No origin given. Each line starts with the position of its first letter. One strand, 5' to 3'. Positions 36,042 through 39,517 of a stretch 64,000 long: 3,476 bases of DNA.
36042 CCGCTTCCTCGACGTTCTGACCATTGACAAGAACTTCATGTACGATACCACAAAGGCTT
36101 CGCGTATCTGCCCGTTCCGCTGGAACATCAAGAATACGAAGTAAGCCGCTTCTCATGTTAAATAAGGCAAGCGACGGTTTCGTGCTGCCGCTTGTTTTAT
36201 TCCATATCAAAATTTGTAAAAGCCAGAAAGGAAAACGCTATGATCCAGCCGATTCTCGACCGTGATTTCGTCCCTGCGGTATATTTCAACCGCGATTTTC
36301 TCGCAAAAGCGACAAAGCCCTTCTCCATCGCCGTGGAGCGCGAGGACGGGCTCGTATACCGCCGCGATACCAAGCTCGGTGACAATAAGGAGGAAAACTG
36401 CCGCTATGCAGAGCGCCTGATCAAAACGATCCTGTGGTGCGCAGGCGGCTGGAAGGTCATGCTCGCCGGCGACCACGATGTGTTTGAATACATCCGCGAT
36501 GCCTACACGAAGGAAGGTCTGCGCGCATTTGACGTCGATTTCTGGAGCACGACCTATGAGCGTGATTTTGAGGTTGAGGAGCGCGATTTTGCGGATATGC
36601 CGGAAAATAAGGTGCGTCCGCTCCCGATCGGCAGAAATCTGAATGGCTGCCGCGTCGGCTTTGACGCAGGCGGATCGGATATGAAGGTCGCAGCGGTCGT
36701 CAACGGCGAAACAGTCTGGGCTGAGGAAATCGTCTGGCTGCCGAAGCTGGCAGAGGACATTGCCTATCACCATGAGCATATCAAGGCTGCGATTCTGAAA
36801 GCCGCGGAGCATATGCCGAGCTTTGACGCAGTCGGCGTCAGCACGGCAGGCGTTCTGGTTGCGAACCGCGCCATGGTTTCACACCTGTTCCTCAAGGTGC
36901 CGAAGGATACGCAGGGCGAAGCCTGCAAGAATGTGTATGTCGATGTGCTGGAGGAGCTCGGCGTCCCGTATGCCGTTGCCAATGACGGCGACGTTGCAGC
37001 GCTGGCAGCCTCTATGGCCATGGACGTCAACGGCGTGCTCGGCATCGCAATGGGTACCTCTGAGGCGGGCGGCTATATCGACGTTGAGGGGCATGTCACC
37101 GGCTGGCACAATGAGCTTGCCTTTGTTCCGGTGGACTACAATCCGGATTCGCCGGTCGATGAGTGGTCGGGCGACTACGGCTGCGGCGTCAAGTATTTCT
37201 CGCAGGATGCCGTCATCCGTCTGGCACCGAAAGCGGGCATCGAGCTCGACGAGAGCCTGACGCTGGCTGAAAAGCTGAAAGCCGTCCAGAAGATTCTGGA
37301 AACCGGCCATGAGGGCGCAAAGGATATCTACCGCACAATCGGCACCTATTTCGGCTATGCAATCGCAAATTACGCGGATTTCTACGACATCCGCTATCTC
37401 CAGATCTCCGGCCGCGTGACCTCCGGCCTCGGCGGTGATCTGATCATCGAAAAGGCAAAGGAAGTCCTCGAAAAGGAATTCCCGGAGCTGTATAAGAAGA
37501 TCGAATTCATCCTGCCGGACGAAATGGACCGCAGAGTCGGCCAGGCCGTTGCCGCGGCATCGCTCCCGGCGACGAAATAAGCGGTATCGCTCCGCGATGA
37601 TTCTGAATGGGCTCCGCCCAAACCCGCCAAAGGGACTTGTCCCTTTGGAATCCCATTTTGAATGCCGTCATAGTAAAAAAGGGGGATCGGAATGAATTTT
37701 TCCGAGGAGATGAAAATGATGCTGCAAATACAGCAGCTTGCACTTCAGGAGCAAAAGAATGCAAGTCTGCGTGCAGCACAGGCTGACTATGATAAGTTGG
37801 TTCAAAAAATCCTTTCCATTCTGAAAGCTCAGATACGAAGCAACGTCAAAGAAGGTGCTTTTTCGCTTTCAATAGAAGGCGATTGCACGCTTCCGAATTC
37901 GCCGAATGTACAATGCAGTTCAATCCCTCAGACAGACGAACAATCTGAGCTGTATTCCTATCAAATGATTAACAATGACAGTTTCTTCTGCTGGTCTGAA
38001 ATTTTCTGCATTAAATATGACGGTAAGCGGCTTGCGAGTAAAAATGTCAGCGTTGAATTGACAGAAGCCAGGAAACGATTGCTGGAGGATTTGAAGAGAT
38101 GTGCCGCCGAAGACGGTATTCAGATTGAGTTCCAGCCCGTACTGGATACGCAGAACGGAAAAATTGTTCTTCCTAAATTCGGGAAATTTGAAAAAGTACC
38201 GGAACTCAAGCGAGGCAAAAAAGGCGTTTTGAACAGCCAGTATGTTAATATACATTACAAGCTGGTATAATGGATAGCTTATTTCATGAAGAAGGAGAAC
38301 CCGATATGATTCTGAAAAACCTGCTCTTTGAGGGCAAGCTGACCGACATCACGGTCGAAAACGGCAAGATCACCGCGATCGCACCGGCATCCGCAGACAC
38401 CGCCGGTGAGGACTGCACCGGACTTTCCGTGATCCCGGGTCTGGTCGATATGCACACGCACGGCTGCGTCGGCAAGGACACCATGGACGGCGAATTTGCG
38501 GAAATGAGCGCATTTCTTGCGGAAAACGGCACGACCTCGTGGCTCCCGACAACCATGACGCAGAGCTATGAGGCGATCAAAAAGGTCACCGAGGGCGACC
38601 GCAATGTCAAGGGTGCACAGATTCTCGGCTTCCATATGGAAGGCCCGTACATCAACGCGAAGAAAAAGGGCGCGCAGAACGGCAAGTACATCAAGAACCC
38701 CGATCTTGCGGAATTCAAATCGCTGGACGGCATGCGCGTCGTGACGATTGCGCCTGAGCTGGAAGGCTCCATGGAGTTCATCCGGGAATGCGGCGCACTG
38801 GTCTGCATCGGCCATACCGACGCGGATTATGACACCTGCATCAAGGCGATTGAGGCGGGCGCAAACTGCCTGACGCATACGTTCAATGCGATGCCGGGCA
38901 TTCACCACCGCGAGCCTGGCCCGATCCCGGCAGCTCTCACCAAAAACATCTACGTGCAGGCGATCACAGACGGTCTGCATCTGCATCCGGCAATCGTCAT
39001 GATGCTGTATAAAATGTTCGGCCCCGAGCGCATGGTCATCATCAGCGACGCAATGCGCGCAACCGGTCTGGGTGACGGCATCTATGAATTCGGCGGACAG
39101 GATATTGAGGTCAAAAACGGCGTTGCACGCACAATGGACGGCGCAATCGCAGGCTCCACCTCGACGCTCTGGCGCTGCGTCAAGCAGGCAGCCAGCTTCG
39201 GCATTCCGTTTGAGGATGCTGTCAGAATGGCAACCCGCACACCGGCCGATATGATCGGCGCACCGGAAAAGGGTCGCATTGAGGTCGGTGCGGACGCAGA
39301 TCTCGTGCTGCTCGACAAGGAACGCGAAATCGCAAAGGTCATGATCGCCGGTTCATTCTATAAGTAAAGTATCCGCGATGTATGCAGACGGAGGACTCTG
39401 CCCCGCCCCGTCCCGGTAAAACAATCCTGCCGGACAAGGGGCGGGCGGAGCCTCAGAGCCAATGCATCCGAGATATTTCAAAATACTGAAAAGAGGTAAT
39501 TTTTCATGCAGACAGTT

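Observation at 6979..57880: Gene-oriented structured repeat family: at least ten copies, each starting at or just after a stop codon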

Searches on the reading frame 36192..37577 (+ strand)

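Call 38: search_protein_families(library=pfam, proteins=[window:36192-37577:+])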
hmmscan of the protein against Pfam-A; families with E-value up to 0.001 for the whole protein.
window:36192-37577:+ (462 aa): 1 family
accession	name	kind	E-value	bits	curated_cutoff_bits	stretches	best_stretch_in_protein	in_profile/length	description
PF00480.26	ROK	-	6.5e-07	29.6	22.9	1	155-411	2-246/294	ROK family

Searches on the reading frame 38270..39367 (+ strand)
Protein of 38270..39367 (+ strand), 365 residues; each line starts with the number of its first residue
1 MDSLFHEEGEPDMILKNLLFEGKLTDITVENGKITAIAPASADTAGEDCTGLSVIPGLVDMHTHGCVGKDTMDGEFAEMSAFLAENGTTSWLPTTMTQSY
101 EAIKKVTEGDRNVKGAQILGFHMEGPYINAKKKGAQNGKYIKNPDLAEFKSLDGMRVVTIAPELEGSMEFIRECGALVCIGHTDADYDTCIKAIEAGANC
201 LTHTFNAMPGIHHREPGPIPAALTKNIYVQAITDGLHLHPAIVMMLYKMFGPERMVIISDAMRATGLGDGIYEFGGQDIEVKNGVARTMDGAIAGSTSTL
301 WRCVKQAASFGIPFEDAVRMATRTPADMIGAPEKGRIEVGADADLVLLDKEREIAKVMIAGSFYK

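Call 38: search_protein_families(library=pfam, proteins=[window:38270-39364:+])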
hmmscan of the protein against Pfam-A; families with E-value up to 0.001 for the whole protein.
window:38270-39364:+ (365 aa): 2 families
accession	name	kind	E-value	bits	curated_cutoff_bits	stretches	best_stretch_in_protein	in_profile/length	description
PF01979.26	Amidohydro_1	-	2.3e-25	90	25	1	54-361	2-342/345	Amidohydrolase family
PF07969.17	Amidohydro_3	-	3e-15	57.1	29.7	1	311-352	406-448/472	Amidohydrolase family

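Call 49: find_encoding_contigs(protein=window:38270-39367:+, flank=2500, max_places=8)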
Protein window:38270-39367:+ (365 aa): no gene with exactly this product is on record in the collection.
